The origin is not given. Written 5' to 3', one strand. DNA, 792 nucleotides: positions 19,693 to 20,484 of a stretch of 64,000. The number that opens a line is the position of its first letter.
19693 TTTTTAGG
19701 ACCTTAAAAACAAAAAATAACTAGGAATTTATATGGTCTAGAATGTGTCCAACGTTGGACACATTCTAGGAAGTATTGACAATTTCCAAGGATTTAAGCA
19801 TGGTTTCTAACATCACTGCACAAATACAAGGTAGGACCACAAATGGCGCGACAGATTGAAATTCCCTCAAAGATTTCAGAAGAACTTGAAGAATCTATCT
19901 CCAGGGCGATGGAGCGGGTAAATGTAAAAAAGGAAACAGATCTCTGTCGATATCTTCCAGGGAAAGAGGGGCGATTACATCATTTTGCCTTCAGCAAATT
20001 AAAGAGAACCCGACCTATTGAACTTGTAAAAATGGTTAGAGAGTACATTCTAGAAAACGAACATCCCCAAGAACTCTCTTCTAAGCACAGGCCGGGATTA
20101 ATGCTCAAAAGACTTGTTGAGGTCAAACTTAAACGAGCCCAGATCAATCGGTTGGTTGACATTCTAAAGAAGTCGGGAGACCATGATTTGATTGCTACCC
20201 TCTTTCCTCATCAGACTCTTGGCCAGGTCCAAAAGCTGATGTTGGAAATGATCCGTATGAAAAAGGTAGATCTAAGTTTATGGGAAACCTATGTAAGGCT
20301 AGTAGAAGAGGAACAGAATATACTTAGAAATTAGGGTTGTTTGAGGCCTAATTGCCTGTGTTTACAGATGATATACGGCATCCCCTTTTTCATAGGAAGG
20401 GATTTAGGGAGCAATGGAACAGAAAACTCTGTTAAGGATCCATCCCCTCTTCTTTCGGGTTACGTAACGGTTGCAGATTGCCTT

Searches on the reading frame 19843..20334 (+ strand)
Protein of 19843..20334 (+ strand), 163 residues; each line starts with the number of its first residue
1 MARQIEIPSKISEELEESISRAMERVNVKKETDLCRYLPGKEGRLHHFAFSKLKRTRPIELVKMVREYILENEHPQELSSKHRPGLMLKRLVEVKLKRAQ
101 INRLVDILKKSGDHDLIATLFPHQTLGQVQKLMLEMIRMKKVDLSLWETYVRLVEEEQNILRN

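Call 8: find_encoding_contigs(protein=window:19843-20334:+, flank=10000, max_places=10)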
Protein window:19843-20334:+ (163 aa): no gene with exactly this product is on record in the collection.

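Call 9: search_protein_families(library=pfam, proteins=[window:19843-20334:+], max_evalue=0.01)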
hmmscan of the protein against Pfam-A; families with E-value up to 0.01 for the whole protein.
window:19843-20334:+ (163 aa): 0 families

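Call 29: find_homologous_proteins(query=window:19843-20334:+, max_evalue=0.001)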
Query window:19843-20334:+ (163 aa): 33 proteins with E <= 0.001 among 133 candidates.
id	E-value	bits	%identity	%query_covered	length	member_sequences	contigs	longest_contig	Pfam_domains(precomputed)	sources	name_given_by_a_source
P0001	1.2e-92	326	98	99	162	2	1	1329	-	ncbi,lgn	-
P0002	2.8e-64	234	72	93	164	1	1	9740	-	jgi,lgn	-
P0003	2.8e-63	230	68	95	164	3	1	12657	-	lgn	-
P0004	5.7e-63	229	72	84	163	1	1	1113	-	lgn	-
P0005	1.0e-62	229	70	87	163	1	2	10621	-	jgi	-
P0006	7.6e-62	226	70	88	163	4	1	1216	-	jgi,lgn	-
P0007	9.2e-62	226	70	91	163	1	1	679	-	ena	-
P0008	1.5e-60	222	69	91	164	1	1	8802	-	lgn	-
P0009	1.6e-60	221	67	95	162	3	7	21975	-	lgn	-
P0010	9.9e-60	219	67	91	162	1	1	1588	-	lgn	-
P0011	2.1e-58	215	66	90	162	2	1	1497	-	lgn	-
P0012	8.5e-58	213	64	96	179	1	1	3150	-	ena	-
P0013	5.9e-57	210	63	98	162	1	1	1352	-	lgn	-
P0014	4.8e-56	207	65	90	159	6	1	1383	-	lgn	-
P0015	2.2e-55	205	59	98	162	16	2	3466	-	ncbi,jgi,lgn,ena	jgi:hypothetical protein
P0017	2.7e-53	198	57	99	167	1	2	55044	-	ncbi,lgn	-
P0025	1.7e-47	179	54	99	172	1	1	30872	-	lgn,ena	-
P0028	2.7e-39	153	51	89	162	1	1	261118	-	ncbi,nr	ncbi:MAG: hypothetical protein JSS30_00755 [Verrucomicrobia bacterium]|nr:hypothetical protein [Verr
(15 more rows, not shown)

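Call 30: find_encoding_contigs(protein=P0017, flank=10000, max_places=3)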
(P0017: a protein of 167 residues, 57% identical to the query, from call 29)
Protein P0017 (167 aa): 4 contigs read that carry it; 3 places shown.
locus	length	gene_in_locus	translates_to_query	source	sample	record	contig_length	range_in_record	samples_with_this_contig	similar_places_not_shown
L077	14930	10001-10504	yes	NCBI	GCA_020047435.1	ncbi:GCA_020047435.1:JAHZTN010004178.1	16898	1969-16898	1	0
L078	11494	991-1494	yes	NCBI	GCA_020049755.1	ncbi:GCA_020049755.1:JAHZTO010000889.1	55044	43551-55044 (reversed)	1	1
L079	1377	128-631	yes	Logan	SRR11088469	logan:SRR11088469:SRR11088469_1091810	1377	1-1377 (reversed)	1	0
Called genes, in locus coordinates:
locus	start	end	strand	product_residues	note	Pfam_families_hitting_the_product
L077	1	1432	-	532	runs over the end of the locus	-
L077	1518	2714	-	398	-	-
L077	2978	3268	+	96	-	PF01527:HTH_Tnp_1 (weak)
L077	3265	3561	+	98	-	PF13276:HTH_21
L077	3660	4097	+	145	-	PF00665:rve, PF13683:rve_3, PF13333:rve_2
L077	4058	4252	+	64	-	-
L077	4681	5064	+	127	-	-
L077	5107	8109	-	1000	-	PF00496:SBP_bac_5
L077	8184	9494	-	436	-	PF07690:MFS_1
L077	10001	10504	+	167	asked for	-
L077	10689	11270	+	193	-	-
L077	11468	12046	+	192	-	-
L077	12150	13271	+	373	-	PF07690:MFS_1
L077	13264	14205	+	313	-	PF02353:CMAS, PF01209:Ubie_methyltran, PF13489:Methyltransf_23, PF13847:Methyltransf_31, PF08241:Methyltransf_11, PF08242:Methyltransf_12, PF13649:Methyltransf_25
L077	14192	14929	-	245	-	?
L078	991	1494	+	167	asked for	-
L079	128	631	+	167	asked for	-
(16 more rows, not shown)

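Call 31: find_encoding_contigs(protein=P0025, flank=10000, max_places=3)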
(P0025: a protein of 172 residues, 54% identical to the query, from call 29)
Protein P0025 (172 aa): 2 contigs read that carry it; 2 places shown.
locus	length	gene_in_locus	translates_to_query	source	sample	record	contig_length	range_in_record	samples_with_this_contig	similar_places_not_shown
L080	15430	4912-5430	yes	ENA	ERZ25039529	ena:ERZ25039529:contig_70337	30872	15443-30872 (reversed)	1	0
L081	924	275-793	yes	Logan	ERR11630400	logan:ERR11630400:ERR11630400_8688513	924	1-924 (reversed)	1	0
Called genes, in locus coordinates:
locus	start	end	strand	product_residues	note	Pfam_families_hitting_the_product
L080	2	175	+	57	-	?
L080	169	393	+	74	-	-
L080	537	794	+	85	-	-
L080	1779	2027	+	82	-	-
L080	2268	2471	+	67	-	PF13023:HD_3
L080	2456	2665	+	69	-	PF13023:HD_3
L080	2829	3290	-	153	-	-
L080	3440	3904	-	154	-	PF07690:MFS_1 (weak)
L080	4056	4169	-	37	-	-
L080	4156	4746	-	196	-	-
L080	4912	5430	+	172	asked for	-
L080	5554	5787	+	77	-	-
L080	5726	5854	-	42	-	-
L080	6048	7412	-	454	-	PF13606:Ank_3 (faint), PF13637:Ank_4 (weak), PF12796:Ank_2, PF13637:Ank_4, PF13857:Ank_5 (weak), PF00023:Ank (weak)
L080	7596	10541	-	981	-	PF13475:DUF4116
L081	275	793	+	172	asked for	-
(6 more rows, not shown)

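Call 32: find_encoding_contigs(protein=P0028, flank=10000, max_places=3)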
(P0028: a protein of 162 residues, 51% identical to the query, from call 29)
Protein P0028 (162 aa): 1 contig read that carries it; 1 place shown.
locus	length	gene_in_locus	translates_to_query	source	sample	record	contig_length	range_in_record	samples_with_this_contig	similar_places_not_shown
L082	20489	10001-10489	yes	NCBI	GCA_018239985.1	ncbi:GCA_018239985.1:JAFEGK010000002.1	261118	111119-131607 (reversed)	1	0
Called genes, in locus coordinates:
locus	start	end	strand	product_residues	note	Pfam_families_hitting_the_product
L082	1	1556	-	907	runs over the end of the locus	PF07690:MFS_1 (weak), PF13646:HEAT_2 (faint)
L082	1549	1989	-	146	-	PF00027:cNMP_binding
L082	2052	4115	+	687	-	PF00580:UvrD-helicase, PF01443:Viral_helicase1 (faint), PF13245:AAA_19, PF13604:AAA_30 (faint), PF13361:UvrD_C, PF13538:UvrD_C_2 (weak)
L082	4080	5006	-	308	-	PF01075:Glyco_transf_9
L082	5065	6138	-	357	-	-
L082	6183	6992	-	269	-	-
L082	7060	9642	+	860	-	PF01751:Toprim, PF01131:Topoisom_bac, PF01396:Zn_ribbon_Top1, PF02201:SWIB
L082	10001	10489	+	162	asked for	-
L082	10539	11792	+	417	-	PF07690:MFS_1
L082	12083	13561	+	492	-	PF00501:AMP-binding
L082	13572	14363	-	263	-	PF05401:NodS, PF01209:Ubie_methyltran, PF05175:MTS, PF13489:Methyltransf_23, PF13847:Methyltransf_31, PF02390:Methyltransf_4, PF08241:Methyltransf_11, PF08242:Methyltransf_12, +6 more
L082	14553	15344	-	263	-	PF01135:PCMT, PF01209:Ubie_methyltran, PF13489:Methyltransf_23, PF02353:CMAS, PF05175:MTS, PF13649:Methyltransf_25, PF13847:Methyltransf_31, PF08241:Methyltransf_11, +6 more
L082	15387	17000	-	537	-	PF00221:Lyase_aromatic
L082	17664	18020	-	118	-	-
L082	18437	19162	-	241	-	-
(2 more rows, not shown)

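Call 33: find_encoding_contigs(protein=P0009, flank=10000, max_places=4)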
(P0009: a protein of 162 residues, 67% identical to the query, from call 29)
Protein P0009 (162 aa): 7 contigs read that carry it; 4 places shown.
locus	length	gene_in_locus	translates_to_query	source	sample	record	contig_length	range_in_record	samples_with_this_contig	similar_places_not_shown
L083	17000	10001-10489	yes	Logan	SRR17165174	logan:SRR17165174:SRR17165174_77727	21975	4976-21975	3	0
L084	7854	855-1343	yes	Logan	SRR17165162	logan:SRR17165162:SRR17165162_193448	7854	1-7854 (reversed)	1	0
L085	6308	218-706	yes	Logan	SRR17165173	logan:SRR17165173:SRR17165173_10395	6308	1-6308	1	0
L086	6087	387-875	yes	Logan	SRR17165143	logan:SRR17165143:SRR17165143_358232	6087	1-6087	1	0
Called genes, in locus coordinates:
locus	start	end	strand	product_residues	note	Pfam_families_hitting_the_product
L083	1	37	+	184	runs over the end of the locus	-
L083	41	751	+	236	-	-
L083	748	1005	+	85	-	-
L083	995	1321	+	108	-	-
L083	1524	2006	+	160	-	PF00293:NUDIX, PF14815:NUDIX_4 (weak)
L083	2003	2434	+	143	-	-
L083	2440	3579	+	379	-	-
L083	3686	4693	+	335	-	PF05050:Methyltransf_21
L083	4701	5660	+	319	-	PF13489:Methyltransf_23, PF13847:Methyltransf_31, PF08241:Methyltransf_11 (weak), PF08242:Methyltransf_12 (faint), PF13649:Methyltransf_25 (faint)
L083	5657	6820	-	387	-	PF07690:MFS_1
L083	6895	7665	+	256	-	-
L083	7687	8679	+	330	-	PF13557:Phenol_MetA_deg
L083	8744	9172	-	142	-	-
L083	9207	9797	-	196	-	-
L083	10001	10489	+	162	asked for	-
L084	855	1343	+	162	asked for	-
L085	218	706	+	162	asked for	-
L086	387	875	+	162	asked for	-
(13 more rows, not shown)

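Call 111: search_protein_families(library=ncbifam, proteins=[window:19843-20334:+], max_evalue=0.01)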
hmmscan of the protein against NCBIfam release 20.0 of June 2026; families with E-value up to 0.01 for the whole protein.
window:19843-20334:+ (163 aa): 0 families
